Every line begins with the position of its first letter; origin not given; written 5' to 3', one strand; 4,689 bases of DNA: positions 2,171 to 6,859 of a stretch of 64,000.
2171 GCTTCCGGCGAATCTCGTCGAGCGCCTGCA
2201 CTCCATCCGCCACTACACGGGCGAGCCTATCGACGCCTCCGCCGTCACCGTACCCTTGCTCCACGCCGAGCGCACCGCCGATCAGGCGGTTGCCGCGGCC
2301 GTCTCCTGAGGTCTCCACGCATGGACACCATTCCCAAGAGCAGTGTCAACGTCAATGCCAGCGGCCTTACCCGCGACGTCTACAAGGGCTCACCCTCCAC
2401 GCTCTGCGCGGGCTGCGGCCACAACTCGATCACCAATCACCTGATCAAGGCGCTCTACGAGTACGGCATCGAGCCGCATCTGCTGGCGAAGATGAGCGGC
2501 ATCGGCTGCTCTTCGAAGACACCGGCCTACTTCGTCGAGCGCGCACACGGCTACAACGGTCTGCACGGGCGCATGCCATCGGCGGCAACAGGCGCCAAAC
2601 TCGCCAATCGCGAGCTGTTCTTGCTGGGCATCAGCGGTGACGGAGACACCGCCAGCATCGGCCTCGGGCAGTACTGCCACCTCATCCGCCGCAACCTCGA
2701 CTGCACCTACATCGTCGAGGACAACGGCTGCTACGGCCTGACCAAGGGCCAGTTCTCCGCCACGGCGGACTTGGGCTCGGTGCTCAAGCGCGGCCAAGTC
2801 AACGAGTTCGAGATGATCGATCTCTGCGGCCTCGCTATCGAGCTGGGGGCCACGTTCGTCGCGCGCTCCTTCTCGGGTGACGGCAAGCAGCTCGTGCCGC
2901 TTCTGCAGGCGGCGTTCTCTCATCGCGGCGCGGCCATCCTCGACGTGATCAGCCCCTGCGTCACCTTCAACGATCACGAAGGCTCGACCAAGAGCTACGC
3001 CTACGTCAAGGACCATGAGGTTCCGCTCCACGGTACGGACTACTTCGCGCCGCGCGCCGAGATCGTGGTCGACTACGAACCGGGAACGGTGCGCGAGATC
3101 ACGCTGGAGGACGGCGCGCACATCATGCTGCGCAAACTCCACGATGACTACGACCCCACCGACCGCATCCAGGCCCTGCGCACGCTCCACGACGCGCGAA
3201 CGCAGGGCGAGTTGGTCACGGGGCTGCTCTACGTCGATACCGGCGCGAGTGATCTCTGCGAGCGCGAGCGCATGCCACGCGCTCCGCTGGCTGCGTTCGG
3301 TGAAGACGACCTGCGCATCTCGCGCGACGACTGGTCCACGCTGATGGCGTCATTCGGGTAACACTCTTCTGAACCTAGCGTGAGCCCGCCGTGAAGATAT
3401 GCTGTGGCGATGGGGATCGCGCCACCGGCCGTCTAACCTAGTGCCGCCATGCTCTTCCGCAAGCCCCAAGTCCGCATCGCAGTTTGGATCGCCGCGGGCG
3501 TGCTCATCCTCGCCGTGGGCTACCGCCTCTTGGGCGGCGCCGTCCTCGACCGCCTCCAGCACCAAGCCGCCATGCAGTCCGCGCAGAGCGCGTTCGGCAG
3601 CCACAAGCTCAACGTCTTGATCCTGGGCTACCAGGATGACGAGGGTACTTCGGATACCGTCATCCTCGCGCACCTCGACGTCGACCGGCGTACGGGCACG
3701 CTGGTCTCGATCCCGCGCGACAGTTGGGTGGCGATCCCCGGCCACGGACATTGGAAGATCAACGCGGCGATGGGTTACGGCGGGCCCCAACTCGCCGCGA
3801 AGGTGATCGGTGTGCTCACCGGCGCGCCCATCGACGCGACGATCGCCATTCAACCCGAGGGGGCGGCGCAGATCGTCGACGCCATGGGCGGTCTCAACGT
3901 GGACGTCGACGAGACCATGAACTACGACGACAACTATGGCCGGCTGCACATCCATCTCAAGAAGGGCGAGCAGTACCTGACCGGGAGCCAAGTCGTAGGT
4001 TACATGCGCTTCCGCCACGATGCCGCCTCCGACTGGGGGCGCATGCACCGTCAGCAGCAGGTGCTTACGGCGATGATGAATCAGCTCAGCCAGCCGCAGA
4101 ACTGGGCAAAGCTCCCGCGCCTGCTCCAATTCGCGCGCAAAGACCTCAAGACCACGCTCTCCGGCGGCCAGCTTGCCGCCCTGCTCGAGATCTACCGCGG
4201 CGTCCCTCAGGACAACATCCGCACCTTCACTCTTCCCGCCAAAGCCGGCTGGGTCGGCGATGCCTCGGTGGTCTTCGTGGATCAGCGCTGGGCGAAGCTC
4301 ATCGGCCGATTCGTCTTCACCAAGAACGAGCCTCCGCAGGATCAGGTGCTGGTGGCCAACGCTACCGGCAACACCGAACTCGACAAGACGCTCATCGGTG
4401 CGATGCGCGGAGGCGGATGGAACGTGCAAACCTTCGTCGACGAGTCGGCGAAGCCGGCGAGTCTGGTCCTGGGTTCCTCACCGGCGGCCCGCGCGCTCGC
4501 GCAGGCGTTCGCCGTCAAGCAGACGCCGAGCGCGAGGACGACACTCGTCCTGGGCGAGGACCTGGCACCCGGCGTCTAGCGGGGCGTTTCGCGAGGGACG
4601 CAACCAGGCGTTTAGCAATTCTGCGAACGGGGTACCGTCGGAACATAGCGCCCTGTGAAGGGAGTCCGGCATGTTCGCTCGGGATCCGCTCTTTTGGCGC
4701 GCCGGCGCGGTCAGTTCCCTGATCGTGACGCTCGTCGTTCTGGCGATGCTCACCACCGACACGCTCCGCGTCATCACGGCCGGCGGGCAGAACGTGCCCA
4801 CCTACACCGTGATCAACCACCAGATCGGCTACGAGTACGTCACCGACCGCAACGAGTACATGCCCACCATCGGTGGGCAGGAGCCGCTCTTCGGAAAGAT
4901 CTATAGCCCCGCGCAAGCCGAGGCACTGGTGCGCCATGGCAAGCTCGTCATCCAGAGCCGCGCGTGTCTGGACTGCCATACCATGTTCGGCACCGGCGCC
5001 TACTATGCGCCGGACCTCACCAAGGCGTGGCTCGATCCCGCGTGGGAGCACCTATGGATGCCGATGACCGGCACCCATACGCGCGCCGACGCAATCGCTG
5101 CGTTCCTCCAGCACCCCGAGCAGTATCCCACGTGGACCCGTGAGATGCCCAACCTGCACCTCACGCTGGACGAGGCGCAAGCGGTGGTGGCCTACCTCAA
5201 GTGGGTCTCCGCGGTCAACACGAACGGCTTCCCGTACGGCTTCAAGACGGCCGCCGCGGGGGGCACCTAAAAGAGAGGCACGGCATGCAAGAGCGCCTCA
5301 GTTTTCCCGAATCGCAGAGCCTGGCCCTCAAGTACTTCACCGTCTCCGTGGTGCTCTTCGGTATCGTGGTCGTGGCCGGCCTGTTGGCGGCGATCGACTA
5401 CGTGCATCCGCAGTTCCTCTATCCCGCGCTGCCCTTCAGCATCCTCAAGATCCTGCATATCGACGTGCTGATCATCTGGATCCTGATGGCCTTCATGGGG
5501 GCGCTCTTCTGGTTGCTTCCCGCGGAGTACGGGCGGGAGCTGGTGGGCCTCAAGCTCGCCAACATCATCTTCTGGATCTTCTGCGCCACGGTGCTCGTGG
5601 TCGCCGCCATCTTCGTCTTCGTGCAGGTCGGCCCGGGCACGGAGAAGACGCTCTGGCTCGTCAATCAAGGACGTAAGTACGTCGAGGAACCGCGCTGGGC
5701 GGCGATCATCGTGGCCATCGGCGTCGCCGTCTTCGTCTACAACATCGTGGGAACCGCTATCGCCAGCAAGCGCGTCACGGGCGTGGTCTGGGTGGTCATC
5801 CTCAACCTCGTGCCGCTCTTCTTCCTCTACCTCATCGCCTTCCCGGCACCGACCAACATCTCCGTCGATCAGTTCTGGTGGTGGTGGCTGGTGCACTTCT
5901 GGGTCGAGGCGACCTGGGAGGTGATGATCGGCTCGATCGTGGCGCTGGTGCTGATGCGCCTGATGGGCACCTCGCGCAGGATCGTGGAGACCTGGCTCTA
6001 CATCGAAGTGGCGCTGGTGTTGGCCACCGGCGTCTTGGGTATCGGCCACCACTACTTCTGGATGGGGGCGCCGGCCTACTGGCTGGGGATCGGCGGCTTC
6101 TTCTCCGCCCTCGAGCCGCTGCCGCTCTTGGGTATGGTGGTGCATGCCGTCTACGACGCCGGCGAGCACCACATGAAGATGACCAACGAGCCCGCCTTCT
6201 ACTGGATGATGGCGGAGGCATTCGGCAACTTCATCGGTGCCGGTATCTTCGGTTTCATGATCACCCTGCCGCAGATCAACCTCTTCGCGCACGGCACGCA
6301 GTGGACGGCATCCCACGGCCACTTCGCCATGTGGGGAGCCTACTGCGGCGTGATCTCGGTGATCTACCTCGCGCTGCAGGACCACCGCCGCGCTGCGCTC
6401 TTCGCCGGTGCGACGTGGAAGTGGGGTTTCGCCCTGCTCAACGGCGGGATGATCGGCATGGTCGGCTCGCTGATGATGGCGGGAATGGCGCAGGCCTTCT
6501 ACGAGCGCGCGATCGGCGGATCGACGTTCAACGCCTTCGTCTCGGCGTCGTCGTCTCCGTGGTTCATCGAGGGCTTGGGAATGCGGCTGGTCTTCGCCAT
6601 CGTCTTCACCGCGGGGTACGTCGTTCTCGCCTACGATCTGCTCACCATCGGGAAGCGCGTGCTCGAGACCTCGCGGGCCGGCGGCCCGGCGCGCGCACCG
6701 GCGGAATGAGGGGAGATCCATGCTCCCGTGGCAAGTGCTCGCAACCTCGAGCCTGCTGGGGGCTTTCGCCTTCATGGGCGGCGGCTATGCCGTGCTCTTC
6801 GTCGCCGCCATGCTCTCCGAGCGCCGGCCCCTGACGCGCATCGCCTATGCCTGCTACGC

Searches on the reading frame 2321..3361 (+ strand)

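Call 62: search_protein_families(library=pfam, max_evalue=0.001, proteins=[window:2321-3361:+])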
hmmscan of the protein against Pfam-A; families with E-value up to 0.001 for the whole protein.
window:2321-3361:+ (346 aa): 2 families
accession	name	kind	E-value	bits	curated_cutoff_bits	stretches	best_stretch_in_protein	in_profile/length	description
PF02775.26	TPP_enzyme_C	-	1.9e-21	76.9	21.9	1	61-209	2-151/151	Thiamine pyrophosphate enzyme, C-terminal TPP binding domain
PF12367.13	PFO_beta_C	-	5.3e-05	23.6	24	0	271-310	18-55/66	Pyruvate ferredoxin oxidoreductase beta subunit C terminal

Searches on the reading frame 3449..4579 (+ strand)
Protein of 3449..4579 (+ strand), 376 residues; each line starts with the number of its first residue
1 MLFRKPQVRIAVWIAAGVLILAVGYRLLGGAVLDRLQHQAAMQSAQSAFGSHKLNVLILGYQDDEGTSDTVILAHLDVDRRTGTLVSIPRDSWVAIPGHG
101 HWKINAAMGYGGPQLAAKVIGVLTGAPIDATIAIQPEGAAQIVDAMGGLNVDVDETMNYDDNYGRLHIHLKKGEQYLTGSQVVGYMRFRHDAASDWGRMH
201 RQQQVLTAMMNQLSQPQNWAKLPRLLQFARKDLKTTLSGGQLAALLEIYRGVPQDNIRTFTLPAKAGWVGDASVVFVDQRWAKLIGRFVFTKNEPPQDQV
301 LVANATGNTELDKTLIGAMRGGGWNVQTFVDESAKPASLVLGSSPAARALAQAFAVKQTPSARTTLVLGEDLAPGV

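Call 62: search_protein_families(library=pfam, max_evalue=0.001, proteins=[window:3449-4579:+])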
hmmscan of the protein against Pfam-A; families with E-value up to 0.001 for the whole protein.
window:3449-4579:+ (376 aa): 2 families
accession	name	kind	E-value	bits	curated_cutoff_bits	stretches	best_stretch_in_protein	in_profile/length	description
PF03816.19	LytR_cpsA_psr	-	2.6e-39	135.2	24.6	1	68-214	2-149/150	LytR_cpsA_psr family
PF13399.11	LytR_C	-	4.3e-06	28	22.2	1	299-371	3-85/86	LytR cell envelope-related transcriptional attenuator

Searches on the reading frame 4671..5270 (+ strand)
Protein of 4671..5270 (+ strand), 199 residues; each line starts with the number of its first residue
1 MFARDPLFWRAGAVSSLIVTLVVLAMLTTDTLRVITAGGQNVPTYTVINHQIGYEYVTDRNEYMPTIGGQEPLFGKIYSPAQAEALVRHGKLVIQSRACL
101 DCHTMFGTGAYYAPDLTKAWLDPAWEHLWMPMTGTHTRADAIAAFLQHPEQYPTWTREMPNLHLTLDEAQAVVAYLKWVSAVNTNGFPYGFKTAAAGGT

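Call 41: search_protein_families(library=pfam, max_evalue=0.00001, proteins=[window:4671-5270:+])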
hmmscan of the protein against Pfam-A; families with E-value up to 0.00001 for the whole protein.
window:4671-5270:+ (199 aa): 1 family
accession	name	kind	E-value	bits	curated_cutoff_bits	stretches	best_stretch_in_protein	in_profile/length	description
PF00034.26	Cytochrom_C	-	2.2e-07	32.5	21.3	1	89-179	3-89/90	Cytochrome c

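Call 66: search_protein_families(library=ncbifam, max_evalue=1e-10, proteins=[window:4671-5270:+])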
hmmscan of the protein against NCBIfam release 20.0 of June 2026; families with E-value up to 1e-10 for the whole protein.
window:4671-5270:+ (199 aa): 0 families

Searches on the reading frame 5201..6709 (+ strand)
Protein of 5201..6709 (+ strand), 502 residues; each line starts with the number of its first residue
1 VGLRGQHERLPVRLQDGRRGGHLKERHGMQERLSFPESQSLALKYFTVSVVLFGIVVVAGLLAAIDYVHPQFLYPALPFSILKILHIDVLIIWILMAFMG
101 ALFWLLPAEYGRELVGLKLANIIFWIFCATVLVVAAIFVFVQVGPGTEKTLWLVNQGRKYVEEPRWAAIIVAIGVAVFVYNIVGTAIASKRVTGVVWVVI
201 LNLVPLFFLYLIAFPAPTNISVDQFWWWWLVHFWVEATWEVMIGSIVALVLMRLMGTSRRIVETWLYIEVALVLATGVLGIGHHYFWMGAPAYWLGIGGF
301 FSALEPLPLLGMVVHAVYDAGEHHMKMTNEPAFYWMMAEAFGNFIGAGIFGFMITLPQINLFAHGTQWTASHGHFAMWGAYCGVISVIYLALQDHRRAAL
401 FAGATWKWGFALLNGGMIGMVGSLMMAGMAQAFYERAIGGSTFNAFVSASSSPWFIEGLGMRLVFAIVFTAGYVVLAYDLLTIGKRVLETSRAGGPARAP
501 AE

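Call 41: search_protein_families(library=pfam, max_evalue=0.00001, proteins=[window:5201-6709:+])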
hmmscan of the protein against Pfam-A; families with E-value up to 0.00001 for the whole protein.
window:5201-6709:+ (502 aa): 1 family
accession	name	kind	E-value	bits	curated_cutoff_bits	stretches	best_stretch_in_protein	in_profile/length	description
PF00115.25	COX1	-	1e-51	176.7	34.8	1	41-445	2-418/436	Cytochrome C and Quinol oxidase polypeptide I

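Call 66: search_protein_families(library=ncbifam, max_evalue=1e-10, proteins=[window:5201-6709:+])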
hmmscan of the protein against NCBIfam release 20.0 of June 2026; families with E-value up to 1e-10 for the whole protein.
window:5201-6709:+ (502 aa): 0 families
